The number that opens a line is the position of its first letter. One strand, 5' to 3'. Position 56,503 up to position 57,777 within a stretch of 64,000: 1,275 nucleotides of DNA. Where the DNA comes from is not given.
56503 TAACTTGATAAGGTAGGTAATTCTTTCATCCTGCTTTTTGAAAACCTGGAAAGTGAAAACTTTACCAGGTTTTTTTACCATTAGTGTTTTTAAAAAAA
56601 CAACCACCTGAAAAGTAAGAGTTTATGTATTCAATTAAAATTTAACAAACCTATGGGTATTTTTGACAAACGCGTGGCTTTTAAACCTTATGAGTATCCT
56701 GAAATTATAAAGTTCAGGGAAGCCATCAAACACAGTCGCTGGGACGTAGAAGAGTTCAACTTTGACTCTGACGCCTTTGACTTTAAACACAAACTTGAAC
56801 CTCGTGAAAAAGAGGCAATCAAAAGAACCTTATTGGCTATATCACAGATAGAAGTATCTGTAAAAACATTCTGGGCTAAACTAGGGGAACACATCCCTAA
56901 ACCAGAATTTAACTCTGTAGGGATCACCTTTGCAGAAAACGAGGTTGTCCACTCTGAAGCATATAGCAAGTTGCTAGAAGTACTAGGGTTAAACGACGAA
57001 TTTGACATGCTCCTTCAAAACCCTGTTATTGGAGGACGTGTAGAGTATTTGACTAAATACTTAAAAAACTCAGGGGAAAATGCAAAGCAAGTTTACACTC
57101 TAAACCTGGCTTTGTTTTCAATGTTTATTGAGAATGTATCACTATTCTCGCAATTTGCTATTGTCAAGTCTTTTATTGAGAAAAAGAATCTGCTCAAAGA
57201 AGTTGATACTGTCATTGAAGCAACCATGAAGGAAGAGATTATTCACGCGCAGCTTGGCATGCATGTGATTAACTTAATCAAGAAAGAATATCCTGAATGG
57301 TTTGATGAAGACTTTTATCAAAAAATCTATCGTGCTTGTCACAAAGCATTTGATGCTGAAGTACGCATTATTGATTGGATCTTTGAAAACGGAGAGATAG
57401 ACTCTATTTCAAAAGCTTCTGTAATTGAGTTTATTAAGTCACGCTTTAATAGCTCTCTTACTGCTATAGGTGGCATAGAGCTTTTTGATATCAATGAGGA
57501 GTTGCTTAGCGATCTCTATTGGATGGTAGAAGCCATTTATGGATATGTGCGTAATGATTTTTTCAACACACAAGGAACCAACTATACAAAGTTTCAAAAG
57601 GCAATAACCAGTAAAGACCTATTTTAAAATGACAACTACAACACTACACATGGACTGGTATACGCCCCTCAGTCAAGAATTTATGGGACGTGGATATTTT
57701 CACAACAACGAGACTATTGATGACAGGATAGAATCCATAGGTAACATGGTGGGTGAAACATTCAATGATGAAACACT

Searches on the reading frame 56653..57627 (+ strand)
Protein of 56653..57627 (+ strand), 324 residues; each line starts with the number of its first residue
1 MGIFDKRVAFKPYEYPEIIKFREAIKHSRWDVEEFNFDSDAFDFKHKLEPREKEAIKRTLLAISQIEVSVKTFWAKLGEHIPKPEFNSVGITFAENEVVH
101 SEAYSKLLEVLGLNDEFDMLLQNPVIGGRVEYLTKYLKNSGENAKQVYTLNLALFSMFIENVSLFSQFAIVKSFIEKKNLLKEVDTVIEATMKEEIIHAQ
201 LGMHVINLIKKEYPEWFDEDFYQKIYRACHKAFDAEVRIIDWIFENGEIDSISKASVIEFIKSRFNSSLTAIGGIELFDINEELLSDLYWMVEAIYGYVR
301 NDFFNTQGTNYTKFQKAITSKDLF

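Call 22: search_protein_families(library=phrogs, proteins=[window:56653-57627:+], max_evalue=0.0001)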
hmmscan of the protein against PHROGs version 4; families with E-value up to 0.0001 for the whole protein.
window:56653-57627:+ (324 aa): 3 families
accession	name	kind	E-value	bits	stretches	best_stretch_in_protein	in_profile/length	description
phrog_86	-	DNA, RNA and nucleotide metabolism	1.4e-64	219.6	1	2-316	63-389/504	ribonucleoside diphosphate reductase small subunit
phrog_30939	-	DNA, RNA and nucleotide metabolism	4.6e-16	58.9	1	17-318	26-326/977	ribonucleotide reductase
phrog_10582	-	DNA, RNA and nucleotide metabolism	2.9e-05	24.4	0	14-138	33-159/255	ribonucleotide reductase class Ia beta subunit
